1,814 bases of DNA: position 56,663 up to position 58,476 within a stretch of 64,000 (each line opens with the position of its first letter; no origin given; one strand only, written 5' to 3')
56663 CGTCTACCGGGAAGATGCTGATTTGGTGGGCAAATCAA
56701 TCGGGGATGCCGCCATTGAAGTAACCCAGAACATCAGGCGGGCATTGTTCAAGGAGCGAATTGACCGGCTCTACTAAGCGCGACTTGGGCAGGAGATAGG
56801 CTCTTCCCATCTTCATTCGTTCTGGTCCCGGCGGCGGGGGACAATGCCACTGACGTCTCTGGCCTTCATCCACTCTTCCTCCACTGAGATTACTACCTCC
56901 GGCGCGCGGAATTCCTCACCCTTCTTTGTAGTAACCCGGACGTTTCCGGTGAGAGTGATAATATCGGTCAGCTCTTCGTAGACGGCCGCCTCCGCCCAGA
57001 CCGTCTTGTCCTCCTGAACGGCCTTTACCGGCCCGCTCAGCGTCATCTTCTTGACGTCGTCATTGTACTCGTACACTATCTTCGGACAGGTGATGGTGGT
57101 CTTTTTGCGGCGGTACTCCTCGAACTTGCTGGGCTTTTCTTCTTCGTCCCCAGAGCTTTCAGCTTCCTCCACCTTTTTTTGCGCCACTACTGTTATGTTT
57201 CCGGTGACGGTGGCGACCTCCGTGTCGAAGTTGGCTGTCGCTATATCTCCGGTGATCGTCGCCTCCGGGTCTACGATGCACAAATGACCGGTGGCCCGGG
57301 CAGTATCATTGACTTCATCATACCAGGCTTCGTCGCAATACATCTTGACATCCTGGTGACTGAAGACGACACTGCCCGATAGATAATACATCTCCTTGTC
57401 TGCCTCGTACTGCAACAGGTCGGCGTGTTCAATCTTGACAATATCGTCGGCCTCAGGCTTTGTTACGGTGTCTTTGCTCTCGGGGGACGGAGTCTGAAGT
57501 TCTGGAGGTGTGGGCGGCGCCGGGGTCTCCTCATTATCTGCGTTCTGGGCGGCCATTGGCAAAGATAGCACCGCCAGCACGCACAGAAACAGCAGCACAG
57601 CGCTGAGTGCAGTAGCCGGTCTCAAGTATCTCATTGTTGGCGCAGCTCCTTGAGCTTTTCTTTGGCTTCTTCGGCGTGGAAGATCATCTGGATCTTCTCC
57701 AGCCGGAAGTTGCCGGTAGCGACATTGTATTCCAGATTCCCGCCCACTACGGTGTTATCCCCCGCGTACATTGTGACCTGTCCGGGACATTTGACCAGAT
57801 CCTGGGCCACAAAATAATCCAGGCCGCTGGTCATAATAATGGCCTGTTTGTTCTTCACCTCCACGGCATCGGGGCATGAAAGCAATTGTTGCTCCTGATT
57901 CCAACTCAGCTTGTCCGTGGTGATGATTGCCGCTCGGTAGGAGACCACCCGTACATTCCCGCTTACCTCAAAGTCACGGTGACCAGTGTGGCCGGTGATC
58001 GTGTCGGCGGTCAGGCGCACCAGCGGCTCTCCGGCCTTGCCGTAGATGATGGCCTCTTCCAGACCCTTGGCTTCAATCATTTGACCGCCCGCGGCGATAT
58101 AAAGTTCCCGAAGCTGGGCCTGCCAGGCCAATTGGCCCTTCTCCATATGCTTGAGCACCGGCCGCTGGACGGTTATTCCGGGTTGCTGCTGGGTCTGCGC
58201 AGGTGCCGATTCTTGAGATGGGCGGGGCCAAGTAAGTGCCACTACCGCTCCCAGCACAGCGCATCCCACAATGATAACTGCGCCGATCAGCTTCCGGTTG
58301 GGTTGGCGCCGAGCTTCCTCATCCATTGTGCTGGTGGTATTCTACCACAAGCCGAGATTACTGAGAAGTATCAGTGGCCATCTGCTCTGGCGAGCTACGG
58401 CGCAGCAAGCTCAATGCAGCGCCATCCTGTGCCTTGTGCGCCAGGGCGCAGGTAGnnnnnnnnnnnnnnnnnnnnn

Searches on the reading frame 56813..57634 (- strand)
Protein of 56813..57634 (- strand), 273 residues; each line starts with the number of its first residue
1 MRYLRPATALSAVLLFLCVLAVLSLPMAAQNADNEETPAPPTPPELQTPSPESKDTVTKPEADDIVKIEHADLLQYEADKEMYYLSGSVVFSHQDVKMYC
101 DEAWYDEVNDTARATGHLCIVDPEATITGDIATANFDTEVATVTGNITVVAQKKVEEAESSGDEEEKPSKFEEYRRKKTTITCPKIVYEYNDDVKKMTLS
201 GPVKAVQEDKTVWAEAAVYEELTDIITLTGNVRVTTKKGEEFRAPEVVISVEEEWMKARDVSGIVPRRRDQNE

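Call 3: search_protein_families(library=pfam, proteins=[window:56813-57634:-], max_evalue=1)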
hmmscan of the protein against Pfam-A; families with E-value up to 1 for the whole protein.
window:56813-57634:- (273 aa): 5 families
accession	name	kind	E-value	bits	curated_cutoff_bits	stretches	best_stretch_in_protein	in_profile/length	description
PF03968.19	LptD_N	-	1.4e-08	35.4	20.4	1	127-254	2-112/113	LptA/(LptD N-terminal domain) LPS transport protein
PF13100.11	OstA_2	-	2.6e-08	34.1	21.2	1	65-155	3-96/158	OstA-like protein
PF06835.18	LptC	-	5.5e-05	23.3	21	1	209-258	84-137/175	Lipopolysaccharide-assembly, LptC-related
PF18492.6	ORF_2_N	-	0.00089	19.9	29.2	1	107-156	15-65/122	Open reading frame 2 N-terminal domain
PF23249.1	KH_PARP14_3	-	0.21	11.9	28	0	177-206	18-47/61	PARP14, third type I KH domain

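Call 5: search_protein_families(library=ncbifam, proteins=[window:56813-57634:-], max_evalue=1)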
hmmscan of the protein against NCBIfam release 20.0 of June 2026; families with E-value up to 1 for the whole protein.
window:56813-57634:- (273 aa): 2 families
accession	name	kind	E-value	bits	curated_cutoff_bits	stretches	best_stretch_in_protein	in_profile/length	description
TIGR04409.1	LptC_YrbK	equivalog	8.6e-08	31.9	38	2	77-149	101-178/180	LPS export ABC transporter periplasmic protein LptC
TIGR03002.1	outer_YhbN_LptA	equivalog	3.3e-06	27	71.7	1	191-260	53-127/142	lipopolysaccharide transport periplasmic protein LptA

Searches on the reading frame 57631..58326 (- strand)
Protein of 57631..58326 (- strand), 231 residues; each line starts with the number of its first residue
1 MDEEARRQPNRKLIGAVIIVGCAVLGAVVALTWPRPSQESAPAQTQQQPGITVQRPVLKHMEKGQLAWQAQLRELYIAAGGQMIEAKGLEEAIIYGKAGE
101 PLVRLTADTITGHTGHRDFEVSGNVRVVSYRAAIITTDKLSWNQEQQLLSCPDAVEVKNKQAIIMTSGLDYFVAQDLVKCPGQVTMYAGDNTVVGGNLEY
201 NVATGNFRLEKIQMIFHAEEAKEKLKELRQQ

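Call 3: search_protein_families(library=pfam, proteins=[window:57631-58326:-], max_evalue=1)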
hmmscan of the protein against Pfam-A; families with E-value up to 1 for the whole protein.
window:57631-58326:- (231 aa): 3 families
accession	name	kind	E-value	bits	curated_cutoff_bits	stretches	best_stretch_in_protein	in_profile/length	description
PF06835.18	LptC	-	8.7e-09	35.7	21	2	23-162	5-148/175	Lipopolysaccharide-assembly, LptC-related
PF13100.11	OstA_2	-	0.0013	18.8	21.2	1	104-205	37-138/158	OstA-like protein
PF03968.19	LptD_N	-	0.056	14.1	20.4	1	121-205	18-112/113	LptA/(LptD N-terminal domain) LPS transport protein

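Call 5: search_protein_families(library=ncbifam, proteins=[window:57631-58326:-], max_evalue=1)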
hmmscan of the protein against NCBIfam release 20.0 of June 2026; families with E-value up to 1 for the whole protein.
window:57631-58326:- (231 aa): 1 family
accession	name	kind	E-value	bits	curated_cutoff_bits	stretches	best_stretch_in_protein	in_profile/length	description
TIGR04409.1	LptC_YrbK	equivalog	3.3e-13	49.6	38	2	19-170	7-162/180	LPS export ABC transporter periplasmic protein LptC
